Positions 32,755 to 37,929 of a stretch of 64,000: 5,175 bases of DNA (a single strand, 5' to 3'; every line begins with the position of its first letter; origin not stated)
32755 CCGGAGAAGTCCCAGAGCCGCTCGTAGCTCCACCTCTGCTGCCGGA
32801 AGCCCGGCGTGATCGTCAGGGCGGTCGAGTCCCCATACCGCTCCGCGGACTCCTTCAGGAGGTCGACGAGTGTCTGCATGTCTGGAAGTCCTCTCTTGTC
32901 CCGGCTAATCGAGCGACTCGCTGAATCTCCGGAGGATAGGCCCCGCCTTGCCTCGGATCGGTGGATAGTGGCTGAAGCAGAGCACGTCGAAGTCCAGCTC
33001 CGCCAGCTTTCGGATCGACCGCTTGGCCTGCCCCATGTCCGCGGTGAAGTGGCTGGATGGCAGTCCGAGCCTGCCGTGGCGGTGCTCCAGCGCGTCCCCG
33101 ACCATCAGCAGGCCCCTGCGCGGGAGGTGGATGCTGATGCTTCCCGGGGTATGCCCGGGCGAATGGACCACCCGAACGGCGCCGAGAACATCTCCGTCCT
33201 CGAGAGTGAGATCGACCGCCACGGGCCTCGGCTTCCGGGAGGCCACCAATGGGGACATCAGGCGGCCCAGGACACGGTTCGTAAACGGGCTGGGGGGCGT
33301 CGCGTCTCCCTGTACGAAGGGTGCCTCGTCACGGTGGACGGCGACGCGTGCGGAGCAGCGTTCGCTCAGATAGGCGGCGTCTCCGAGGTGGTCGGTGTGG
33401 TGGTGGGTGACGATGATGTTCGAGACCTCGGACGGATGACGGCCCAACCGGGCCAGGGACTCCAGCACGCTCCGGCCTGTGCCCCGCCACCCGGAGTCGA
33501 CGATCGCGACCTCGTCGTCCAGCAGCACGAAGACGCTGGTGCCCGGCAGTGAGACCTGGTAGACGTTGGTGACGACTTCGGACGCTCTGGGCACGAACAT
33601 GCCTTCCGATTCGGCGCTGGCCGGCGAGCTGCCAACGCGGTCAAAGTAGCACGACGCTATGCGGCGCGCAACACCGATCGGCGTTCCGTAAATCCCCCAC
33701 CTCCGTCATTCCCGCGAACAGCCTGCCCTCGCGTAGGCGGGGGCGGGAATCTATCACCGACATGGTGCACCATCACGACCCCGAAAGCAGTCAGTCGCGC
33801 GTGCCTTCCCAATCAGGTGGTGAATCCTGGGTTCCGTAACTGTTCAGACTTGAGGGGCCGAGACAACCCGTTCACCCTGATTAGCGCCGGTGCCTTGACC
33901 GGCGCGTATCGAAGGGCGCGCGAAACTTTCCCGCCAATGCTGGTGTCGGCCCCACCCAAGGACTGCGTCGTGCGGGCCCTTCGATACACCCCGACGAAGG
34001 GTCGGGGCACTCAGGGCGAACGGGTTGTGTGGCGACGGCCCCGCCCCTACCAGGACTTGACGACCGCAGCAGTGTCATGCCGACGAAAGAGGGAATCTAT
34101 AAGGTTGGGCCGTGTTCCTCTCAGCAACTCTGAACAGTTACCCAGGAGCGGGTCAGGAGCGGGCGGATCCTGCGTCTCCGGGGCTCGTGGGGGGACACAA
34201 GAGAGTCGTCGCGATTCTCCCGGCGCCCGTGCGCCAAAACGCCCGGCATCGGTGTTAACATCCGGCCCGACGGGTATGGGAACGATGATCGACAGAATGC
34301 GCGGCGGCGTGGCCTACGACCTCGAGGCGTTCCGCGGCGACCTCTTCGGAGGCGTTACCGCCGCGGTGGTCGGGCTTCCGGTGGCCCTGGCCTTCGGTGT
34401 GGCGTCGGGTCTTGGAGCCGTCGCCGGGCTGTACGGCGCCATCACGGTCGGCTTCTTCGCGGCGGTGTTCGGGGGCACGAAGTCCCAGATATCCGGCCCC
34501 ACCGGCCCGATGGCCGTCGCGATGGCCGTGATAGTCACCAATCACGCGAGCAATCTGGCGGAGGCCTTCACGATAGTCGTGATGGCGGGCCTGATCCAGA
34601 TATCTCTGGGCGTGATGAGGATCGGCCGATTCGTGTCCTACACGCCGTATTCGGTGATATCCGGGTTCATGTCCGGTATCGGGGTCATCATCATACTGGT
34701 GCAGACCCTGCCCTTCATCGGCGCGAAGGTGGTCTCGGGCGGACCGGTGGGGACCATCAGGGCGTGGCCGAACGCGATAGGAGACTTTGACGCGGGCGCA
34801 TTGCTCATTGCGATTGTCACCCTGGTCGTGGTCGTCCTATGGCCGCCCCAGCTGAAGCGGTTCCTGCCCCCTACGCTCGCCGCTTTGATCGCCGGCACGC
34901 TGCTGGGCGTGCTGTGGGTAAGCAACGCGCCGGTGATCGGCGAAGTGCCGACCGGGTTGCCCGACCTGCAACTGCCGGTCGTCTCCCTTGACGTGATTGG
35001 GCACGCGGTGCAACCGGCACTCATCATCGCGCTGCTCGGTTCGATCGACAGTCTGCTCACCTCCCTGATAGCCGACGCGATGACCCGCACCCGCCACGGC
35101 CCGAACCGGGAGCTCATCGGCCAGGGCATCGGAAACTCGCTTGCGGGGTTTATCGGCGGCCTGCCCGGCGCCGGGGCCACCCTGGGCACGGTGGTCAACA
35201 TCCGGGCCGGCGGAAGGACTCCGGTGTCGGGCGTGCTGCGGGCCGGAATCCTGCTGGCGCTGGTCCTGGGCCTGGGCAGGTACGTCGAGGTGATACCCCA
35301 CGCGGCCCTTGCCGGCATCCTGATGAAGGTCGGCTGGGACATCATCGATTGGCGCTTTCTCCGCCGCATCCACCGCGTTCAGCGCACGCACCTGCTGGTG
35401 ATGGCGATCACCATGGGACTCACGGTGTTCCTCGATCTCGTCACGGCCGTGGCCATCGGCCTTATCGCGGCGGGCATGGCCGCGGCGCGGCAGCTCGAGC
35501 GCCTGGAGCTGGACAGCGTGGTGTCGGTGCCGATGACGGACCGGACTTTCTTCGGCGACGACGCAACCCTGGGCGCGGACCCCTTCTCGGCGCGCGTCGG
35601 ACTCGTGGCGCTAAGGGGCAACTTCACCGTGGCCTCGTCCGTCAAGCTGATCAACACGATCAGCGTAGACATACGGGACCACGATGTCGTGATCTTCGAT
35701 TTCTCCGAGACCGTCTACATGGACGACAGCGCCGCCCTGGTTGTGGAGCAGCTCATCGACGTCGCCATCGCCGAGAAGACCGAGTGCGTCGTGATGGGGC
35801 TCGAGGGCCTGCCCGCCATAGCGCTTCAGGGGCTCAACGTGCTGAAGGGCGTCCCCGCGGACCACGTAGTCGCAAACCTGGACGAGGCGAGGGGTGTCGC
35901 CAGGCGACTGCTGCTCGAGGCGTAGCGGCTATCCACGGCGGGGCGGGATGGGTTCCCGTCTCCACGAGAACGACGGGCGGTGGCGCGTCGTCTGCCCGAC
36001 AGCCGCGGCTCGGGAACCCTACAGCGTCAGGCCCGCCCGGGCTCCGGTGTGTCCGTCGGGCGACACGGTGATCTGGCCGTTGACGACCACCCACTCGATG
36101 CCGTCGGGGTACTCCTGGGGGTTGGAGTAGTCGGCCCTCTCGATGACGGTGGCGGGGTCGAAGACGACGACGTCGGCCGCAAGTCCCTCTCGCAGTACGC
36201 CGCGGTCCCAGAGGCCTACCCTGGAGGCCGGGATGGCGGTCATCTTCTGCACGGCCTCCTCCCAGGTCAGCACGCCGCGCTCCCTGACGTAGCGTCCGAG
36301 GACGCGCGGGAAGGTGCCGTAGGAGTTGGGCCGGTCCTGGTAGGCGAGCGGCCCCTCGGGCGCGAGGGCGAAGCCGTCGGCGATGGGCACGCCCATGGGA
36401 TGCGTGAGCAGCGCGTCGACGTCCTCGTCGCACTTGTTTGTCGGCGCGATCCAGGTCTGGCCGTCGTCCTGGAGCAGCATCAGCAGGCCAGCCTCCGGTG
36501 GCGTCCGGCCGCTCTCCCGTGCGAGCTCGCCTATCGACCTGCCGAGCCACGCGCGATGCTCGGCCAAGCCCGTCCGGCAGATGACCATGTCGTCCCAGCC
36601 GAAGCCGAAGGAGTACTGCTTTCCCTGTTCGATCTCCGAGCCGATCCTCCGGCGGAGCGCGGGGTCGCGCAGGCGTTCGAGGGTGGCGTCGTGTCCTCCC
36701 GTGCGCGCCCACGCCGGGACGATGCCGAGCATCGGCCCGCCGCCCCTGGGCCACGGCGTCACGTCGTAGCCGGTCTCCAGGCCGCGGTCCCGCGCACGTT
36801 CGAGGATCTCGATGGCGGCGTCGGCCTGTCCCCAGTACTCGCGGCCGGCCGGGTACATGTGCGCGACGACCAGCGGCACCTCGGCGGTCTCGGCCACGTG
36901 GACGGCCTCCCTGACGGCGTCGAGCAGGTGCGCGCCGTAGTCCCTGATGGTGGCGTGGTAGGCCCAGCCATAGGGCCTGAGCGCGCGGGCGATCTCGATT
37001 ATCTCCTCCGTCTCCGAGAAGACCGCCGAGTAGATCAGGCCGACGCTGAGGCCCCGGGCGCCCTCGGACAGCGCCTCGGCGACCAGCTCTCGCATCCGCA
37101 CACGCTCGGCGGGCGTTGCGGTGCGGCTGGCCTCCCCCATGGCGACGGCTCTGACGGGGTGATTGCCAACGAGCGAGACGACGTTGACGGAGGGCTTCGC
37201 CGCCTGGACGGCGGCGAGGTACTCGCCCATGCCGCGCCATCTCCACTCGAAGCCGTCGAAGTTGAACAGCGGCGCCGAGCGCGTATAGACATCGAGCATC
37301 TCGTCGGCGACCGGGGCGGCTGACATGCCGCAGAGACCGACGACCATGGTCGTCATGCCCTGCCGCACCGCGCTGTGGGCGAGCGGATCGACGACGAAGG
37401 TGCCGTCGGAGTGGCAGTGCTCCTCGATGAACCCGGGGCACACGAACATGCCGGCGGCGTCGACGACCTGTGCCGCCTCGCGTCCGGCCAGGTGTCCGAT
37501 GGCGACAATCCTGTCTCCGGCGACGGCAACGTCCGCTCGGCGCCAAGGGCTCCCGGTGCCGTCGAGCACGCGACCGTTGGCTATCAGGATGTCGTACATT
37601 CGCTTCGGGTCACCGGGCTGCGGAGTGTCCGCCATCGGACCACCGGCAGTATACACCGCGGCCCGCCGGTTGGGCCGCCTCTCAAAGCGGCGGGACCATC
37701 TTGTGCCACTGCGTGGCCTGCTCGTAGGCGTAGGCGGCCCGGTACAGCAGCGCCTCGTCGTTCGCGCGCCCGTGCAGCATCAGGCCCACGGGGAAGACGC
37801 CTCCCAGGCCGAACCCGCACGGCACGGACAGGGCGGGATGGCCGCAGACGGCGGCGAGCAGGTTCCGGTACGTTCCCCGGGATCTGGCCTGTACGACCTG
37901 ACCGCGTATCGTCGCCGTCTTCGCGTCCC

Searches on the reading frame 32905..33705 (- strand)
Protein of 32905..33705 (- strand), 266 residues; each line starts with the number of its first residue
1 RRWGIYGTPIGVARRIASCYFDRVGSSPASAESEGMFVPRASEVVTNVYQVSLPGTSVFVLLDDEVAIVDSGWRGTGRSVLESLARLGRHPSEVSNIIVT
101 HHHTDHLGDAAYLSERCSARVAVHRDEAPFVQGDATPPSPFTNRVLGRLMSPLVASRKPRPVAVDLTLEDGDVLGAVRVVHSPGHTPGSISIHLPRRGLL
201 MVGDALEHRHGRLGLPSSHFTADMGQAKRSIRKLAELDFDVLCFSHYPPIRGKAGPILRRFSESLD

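Call 77: search_protein_families(library=pfam, proteins=[window:32905-33705:-], max_evalue=0.0001)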
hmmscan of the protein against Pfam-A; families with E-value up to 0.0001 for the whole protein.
window:32905-33705:- (266 aa): 1 family
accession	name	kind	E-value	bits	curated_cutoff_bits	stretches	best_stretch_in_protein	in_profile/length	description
PF00753.33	Lactamase_B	-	2.3e-30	106.4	22.7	1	54-246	5-196/196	Metallo-beta-lactamase superfamily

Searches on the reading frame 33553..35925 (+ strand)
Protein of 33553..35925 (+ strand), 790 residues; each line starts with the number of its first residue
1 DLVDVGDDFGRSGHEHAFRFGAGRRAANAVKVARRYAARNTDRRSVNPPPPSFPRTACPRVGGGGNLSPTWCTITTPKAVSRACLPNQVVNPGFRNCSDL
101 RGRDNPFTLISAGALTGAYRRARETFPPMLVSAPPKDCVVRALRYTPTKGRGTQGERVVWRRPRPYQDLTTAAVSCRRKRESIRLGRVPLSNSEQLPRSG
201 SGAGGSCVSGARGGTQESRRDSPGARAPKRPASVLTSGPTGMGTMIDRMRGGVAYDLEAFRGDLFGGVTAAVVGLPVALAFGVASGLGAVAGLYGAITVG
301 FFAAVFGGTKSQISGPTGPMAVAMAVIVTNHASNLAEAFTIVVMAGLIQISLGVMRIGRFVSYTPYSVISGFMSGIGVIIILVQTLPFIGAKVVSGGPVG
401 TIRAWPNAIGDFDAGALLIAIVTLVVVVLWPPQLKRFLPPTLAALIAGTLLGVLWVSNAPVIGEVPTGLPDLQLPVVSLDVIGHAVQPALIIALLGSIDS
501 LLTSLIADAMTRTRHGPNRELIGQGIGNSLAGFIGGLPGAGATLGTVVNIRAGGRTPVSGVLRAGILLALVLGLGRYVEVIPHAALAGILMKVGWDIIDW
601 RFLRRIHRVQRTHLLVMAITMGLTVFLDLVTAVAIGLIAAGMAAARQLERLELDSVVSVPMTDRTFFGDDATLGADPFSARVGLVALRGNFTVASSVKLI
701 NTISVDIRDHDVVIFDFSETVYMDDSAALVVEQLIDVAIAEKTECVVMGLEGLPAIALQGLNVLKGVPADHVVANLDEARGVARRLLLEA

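Call 77: search_protein_families(library=pfam, proteins=[window:33553-35925:+], max_evalue=0.0001)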
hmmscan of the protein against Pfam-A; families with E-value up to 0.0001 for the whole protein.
window:33553-35925:+ (790 aa): 2 families
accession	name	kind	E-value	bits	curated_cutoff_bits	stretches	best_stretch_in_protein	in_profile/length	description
PF00916.26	Sulfate_transp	-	1.5e-82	277.9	23.2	1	260-620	1-380/380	Sulfate permease family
PF01740.26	STAS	-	4.6e-05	23.6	22.6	0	681-779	9-106/106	STAS domain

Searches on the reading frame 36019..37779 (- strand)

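Call 77: search_protein_families(library=pfam, proteins=[window:36019-37779:-], max_evalue=0.0001)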
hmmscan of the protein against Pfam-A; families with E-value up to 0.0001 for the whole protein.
window:36019-37779:- (586 aa): 2 families
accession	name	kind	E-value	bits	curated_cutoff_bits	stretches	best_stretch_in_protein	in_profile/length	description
PF07969.17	Amidohydro_3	-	1.1e-23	85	29.7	1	104-572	1-472/472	Amidohydrolase family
PF01979.26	Amidohydro_1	-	1.9e-06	27.8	25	0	497-568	275-342/345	Amidohydrolase family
